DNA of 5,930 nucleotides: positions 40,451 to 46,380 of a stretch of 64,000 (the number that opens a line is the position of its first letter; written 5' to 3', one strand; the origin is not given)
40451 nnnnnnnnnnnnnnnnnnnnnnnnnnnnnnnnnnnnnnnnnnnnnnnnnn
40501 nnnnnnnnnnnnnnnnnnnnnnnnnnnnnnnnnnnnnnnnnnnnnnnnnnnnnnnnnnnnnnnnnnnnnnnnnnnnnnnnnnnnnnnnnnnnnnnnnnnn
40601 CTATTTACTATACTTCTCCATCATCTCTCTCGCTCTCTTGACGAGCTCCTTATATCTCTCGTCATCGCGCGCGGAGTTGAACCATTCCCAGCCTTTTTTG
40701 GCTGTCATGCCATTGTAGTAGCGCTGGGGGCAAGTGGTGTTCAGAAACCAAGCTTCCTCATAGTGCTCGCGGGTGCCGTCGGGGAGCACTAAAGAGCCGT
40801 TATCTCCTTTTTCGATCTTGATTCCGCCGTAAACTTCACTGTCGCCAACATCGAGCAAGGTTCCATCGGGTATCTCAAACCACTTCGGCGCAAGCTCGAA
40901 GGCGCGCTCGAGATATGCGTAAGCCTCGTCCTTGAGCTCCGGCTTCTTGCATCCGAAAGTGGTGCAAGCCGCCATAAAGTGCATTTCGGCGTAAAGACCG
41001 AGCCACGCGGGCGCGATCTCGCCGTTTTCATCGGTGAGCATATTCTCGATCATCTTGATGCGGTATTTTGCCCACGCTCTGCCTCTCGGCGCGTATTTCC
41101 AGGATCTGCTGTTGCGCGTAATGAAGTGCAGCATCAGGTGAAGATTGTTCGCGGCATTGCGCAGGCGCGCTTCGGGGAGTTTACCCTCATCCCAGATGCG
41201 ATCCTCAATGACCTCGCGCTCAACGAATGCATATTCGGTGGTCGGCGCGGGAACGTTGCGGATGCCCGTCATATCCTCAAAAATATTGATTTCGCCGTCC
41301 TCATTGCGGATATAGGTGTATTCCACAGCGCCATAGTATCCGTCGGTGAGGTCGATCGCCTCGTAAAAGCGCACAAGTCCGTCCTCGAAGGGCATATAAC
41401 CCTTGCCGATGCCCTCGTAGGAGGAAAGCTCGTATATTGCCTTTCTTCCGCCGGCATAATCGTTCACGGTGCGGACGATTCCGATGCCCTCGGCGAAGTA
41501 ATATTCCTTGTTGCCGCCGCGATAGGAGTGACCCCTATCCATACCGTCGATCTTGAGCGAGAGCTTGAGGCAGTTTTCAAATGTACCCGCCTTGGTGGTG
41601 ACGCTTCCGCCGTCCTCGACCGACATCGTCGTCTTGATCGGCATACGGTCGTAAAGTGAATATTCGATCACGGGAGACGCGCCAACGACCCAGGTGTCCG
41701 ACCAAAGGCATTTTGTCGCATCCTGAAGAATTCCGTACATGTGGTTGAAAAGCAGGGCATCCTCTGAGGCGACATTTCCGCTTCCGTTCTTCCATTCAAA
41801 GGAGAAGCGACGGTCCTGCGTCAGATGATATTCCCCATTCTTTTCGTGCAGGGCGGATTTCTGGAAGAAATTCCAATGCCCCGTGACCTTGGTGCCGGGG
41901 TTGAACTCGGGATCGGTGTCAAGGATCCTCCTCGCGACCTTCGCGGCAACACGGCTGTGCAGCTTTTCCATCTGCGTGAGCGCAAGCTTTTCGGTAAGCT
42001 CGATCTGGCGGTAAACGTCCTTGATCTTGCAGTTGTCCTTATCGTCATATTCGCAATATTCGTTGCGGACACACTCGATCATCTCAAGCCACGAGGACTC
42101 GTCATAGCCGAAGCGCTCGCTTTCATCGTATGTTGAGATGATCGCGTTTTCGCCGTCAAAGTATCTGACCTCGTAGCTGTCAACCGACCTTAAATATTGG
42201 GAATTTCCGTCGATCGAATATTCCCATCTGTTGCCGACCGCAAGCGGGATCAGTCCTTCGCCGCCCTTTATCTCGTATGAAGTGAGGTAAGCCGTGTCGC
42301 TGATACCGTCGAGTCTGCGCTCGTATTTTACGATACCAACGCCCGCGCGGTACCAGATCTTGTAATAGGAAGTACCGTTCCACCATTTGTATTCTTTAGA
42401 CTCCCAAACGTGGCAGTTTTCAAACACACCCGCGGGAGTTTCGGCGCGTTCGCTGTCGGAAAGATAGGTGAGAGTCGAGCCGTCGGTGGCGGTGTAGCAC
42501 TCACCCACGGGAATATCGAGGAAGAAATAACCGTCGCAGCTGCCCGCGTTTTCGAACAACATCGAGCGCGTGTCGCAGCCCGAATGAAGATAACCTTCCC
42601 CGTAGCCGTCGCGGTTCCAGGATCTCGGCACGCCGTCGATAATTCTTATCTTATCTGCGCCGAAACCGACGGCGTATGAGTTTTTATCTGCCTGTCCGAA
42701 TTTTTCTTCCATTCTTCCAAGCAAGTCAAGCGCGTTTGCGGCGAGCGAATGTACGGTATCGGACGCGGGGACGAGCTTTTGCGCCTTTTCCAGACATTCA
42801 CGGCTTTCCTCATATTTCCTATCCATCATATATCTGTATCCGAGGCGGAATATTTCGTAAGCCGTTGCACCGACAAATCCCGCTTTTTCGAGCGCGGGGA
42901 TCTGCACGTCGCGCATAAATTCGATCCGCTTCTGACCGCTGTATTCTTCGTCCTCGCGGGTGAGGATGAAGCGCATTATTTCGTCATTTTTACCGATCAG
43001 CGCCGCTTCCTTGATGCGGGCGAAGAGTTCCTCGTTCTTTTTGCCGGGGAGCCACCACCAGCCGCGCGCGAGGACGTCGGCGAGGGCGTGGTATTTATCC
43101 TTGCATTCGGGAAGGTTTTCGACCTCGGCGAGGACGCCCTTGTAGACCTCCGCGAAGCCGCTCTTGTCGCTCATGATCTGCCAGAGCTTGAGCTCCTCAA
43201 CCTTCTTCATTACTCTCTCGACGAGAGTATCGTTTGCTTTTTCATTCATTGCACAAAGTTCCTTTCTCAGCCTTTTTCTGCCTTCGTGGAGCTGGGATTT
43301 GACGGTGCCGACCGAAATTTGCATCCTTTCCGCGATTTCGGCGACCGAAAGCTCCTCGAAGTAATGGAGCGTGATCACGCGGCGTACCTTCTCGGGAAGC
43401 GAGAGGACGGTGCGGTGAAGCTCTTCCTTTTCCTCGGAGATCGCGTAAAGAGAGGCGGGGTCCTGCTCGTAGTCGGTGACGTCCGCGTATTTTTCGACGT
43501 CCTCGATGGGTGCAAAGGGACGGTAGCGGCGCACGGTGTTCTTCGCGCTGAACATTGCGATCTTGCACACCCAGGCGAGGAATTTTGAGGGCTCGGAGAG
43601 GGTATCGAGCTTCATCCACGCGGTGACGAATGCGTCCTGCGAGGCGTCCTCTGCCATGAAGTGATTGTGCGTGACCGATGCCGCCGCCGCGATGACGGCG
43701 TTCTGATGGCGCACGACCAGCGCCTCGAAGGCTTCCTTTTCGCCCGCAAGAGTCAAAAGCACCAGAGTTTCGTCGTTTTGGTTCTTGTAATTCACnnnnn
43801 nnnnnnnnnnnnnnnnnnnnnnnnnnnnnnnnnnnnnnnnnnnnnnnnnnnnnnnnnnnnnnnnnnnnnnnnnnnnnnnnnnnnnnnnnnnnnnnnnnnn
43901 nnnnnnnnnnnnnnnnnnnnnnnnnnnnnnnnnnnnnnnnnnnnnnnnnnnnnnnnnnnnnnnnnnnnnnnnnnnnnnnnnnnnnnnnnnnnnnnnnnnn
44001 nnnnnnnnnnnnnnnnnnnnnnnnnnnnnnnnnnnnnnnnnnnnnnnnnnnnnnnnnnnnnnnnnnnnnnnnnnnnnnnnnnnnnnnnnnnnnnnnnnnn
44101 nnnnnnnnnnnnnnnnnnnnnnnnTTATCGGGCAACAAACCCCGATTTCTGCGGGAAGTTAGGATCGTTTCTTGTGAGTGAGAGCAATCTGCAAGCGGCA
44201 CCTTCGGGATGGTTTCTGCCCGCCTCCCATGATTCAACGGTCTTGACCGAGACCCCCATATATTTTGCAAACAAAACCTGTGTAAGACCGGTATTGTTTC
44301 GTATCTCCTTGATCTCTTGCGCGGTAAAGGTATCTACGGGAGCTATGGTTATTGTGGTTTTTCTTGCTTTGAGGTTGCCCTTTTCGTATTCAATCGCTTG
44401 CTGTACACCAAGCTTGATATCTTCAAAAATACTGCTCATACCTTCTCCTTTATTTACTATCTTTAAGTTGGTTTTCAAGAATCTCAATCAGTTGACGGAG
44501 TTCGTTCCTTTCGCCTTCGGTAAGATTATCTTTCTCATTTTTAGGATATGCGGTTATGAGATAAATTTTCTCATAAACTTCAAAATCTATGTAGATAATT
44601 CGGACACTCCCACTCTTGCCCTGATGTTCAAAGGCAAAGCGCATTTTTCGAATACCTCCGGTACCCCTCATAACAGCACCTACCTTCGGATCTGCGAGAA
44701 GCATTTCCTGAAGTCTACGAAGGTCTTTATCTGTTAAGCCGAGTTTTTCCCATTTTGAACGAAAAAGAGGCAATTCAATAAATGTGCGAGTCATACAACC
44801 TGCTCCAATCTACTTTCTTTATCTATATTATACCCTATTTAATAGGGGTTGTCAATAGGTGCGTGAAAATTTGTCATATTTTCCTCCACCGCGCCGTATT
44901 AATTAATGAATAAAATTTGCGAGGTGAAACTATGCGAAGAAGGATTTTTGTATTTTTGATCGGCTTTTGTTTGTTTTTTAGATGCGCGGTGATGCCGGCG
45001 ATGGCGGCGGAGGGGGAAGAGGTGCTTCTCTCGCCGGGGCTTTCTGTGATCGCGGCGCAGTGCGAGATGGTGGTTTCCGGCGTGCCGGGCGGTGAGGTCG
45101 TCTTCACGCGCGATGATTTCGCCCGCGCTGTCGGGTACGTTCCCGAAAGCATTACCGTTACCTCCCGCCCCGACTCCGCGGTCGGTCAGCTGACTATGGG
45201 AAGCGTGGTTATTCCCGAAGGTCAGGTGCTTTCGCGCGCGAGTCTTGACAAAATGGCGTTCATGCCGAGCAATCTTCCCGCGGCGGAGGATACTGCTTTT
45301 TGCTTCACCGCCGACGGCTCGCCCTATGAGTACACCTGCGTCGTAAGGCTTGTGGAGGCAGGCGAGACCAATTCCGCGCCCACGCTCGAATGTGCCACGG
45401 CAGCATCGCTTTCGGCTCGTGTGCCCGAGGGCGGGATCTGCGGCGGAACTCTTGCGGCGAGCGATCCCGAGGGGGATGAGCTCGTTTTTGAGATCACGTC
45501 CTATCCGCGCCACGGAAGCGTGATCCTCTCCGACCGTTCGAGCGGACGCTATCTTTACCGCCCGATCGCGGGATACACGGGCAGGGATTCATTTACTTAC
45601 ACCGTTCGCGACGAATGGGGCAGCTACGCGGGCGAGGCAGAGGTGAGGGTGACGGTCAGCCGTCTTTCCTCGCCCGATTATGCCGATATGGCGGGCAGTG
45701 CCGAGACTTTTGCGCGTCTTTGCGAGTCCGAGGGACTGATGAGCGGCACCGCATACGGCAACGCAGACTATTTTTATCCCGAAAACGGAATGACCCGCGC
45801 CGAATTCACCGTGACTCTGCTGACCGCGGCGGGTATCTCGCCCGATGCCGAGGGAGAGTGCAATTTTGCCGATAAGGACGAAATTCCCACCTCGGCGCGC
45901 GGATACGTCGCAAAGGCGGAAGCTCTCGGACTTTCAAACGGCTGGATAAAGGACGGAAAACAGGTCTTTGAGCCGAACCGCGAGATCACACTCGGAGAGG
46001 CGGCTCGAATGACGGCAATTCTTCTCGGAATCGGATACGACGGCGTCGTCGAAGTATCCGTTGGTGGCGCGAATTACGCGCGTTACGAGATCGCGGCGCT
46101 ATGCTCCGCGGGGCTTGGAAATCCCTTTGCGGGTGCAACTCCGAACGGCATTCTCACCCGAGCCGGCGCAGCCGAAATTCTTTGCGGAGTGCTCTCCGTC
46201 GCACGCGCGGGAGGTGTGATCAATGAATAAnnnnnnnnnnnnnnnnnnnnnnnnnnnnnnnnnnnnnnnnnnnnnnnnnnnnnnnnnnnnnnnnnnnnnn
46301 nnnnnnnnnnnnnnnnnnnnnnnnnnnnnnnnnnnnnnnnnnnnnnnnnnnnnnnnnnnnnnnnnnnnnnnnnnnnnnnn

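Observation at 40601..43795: ECF sigma factor fused to a ~850-aa cytoplasmic domain with an internal duplication and no partner anti-sigma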

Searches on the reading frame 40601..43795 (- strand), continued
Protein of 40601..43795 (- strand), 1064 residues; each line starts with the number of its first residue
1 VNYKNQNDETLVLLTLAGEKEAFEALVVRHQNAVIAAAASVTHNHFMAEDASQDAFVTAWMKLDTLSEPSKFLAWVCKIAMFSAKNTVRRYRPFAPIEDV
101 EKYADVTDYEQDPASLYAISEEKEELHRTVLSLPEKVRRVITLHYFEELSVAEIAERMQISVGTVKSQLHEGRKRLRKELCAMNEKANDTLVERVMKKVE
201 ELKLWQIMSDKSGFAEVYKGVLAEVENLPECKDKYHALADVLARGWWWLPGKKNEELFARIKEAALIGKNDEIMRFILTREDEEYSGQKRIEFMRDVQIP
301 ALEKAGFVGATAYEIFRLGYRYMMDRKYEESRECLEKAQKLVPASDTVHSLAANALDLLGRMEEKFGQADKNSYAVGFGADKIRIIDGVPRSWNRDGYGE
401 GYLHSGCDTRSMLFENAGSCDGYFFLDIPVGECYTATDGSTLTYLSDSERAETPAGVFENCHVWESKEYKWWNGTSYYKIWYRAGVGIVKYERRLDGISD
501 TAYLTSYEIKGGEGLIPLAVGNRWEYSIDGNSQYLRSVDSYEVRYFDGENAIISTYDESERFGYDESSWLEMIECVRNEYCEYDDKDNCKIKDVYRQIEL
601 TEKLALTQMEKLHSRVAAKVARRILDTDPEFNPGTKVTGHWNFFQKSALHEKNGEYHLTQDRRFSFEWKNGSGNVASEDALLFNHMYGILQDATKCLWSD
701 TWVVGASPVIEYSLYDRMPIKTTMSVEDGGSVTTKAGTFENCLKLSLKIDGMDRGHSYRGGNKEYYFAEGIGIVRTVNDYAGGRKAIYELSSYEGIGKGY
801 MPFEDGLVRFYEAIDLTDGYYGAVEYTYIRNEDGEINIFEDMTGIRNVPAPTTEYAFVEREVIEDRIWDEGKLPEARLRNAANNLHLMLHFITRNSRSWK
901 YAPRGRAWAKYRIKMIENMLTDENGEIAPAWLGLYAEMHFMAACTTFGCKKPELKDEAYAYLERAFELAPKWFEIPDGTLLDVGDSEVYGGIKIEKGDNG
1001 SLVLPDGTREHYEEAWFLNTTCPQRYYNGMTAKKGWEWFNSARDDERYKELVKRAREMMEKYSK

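Call 104: fold_search(model_id=the predicted structure, library=pdb)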
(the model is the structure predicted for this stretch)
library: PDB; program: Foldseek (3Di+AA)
matches with E <= 10: 951; with E <= 0.001: 1
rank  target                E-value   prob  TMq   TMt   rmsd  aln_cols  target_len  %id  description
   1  4xrt_A                7.8e-04  0.94  0.09  0.21  21.9       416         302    9  Crystal structure of the di-domain ARO/CYC StfQ from the steffimycin biosynthetic pathway (released 2015-12-02)
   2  4xrw                  1.2e-03  0.89  0.07  0.17  20.9       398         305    9  Crystal structure of the di-domain ARO/CYC BexL from the BE-7585A biosynthetic pathway (released 2015-12-02)
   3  9d49_A                2.5e-02  0.08  0.08  0.05  33.5      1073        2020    9  Atomic model of triple mutant S. cerevisiae Fatty Acid Synthase (FAS) in complex with Palmitoyl-CoA (in vitro binding) (released 2025-08-27)
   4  6xlb_C1               2.6e-02  0.44  0.09  0.21  23.4       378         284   10  Apo full-length Hsc82 in complex with Aha1 (released 2021-06-30)
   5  8xjc_A                2.7e-02  0.33  0.07  0.16  17.7       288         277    6  a novel haemophore of of Riemerella anatipestifer (released 2025-06-25)
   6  7szh_C                5.2e-02  0.51  0.06  0.15  16.1       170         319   13  Structure of the Rieske Non-heme Iron Oxygenase SxtT with beta-saxitoxinol Bound (released 2022-01-19)
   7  7sze_A                6.7e-02  0.51  0.06  0.15  16.2       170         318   14  Structure of the Rieske Non-heme Iron Oxygenase GxtA with Saxitoxin Bound (released 2022-01-19)
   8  7szf_A                6.7e-02  0.51  0.06  0.15  16.2       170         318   15  Structure of the Rieske Non-heme Iron Oxygenase GxtA with beta-Saxitoxinol Bound (released 2022-01-19)
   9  2qim                  7.6e-02  0.75  0.08  0.33  14.2       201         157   12  Crystal Structure of Pathogenesis-related Protein LlPR-10.2B from yellow lupine in complex with Cytokinin (released 2008-04-29)
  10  7szf_B                8.6e-02  0.47  0.06  0.15  16.1       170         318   15  Structure of the Rieske Non-heme Iron Oxygenase GxtA with beta-Saxitoxinol Bound (released 2022-01-19)
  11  4mee                  8.6e-02  0.09  0.07  0.14  26.6       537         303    7  Crystal structure of the transport unit of the autotransporter AIDA-I from Escherichia coli (released 2014-06-04)
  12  7e5t_E                9.4e-02  0.08  0.07  0.11  23.6       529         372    7  Crystal structure of Fsa2 (released 2021-06-30)
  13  6wnd_C                1.0e-01  0.38  0.06  0.15  16.4       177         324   14  Structure of the Rieske non-heme iron oxygenase GxtA with dideoxysaxitoxin bound (released 2020-06-17)
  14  5mxb                  1.1e-01  0.72  0.08  0.33  14.0       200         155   12  Crystal structure of yellow lupin LLPR-10.2B protein in complex with melatonin (released 2018-04-18)
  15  4r7k_A                1.2e-01  0.99  0.07  0.29   4.2        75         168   15  1.88 Angstrom Resolution Crystal Structure of Hypothetical Protein jhp0584 from Helicobacter pylori. (released 2014-09-10)
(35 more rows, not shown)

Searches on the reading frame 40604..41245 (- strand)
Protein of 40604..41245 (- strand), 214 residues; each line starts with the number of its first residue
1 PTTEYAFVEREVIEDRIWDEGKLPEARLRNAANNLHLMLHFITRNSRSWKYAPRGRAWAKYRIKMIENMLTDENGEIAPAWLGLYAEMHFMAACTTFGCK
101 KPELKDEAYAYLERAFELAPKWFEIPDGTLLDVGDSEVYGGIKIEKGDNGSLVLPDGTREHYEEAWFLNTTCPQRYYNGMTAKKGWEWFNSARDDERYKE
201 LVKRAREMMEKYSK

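Call 77: search_solved_structures(query=A6, max_evalue=10)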
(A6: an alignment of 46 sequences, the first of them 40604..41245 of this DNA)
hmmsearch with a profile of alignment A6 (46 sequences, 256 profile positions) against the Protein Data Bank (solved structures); distinct sequences matched with E-value up to 10: 21.
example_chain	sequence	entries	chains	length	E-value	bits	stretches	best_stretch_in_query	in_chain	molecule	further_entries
8tac_A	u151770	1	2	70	0.03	16.6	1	4-50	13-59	DBP48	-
3op9_A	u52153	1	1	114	0.12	14.6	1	2-69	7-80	Pli0006 protein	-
2r1j_L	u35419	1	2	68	0.24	13.6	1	5-46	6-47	Repressor protein C2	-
2p5t_A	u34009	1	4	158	0.25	13.6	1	6-52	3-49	Putative transcriptional regulator PezA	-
3jxb_C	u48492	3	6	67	0.3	13.3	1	5-46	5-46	Repressor protein C2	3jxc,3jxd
1adr_A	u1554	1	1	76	0.32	13.2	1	5-46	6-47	P22 C2 REPRESSOR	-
2kpj_A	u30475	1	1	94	0.35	13.1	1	4-66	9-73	SOS-response transcriptional repressor, LexA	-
2wiu_B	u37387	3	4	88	0.39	12.9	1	3-58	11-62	HTH-TYPE TRANSCRIPTIONAL REGULATOR HIPB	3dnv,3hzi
4yg4_A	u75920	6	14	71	0.42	12.8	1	3-46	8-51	Antitoxin HipB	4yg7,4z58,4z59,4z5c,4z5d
5k98_B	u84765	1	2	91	0.44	12.8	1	3-57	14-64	Antitoxin HipB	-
1x57_A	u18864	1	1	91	0.48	12.6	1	3-49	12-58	Endothelial differentiation-related factor 1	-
4yg1_A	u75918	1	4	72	0.48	12.6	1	3-46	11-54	Antitoxin HipB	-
4z5h_A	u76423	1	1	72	0.48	12.6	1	3-46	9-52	Antitoxin HipB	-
6zvh_i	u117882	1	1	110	0.58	12.4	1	3-49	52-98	Endothelial differentiation-related factor 1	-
9b0q_CH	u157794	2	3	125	0.8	11.9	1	3-49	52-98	Endothelial differentiation-related factor 1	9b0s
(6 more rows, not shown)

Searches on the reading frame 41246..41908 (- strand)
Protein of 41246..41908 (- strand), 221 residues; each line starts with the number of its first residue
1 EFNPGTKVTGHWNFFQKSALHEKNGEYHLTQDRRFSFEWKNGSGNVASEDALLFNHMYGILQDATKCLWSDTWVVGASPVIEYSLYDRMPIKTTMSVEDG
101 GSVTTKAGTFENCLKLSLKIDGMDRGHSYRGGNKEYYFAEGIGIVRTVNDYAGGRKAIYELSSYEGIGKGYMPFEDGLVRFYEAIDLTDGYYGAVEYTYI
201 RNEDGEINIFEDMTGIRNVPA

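Call 76: search_solved_structures(query=A5, max_evalue=10)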
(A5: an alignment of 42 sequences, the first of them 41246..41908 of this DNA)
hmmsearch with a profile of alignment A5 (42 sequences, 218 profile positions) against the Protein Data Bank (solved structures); distinct sequences matched with E-value up to 10: 2.
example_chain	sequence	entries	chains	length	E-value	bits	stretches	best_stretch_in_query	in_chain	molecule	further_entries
9l3b_A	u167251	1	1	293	0.51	13.1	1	18-75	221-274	Cellulose-binding GDSL lipase/acylhydrolase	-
4orh_C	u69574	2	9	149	1.6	11.5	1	6-110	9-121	E3 ubiquitin-protein ligase RNF8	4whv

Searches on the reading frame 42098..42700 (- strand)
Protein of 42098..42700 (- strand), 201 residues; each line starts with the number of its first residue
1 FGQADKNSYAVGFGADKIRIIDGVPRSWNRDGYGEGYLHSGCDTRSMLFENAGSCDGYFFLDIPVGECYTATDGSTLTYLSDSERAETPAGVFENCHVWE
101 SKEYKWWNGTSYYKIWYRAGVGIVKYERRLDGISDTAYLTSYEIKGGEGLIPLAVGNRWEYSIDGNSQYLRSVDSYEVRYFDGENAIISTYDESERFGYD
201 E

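Call 75: search_solved_structures(query=A4, max_evalue=10)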
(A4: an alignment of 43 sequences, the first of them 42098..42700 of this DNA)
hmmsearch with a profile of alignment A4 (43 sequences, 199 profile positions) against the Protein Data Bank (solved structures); distinct sequences matched with E-value up to 10: 6.
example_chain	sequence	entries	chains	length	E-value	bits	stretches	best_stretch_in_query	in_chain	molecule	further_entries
3fzx_A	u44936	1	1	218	0.018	17.8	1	82-129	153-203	Putative exported protein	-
4fvs_A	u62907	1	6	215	0.067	16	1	82-141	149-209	putative lipoprotein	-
2hee_A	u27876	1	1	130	0.79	12.5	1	4-50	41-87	LYSOZYME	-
1hwm_A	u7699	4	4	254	1.1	12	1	35-91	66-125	EBULIN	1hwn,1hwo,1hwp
7abg_A6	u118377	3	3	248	1.4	11.7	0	102-144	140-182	Serine/arginine-rich splicing factor 1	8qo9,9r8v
7smj_A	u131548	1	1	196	1.5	11.5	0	112-141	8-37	AI-designed TIM-barrel F2N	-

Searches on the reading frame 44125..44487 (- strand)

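Call 51: search_protein_families(library=pfam, proteins=[window:44125-44487:-], max_evalue=0.001)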
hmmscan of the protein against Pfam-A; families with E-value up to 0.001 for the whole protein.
window:44125-44487:- (120 aa): 3 families
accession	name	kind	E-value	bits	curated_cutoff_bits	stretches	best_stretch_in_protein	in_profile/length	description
PF01381.28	HTH_3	-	8.9e-08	32.5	23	1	59-102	1-44/55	Helix-turn-helix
PF13560.12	HTH_31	-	2.9e-05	24.7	27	1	57-105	4-54/64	Helix-turn-helix domain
PF15731.11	MqsA_antitoxin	-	0.00018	22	30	1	53-110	68-125/131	Antitoxin component of bacterial toxin-antitoxin system, MqsA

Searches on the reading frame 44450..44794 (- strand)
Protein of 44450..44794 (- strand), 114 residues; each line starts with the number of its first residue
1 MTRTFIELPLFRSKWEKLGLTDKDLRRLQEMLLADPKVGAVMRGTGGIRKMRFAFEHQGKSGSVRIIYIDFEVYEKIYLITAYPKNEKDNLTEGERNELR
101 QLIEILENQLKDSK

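Call 51: search_protein_families(library=pfam, proteins=[window:44450-44794:-], max_evalue=0.001)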
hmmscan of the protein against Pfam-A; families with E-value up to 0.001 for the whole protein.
window:44450-44794:- (114 aa): 1 family
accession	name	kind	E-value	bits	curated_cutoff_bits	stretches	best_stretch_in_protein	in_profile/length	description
PF06296.18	RelE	-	9.4e-09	36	27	1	46-107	41-101/120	RelE toxin of RelE / RelB toxin-antitoxin system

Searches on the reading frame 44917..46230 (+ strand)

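Call 51: search_protein_families(library=pfam, proteins=[window:44917-46230:+], max_evalue=0.001)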
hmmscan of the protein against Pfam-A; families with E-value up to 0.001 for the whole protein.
window:44917-46230:+ (437 aa): 4 families
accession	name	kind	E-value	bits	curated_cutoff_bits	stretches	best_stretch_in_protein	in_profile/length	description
PF17963.7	Big_9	-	3.4e-12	47.5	23.6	1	152-245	1-88/89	Bacterial Ig domain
PF00395.25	SLH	-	7.5e-09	35.9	20.8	1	317-363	2-44/44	S-layer homology domain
PF17892.7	Cadherin_5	-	4.2e-07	30.2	26.5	1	181-245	33-97/98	Cadherin-like domain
PF17803.7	Cadherin_4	-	0.00017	22.5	25.1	0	151-212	10-69/71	Bacterial cadherin-like domain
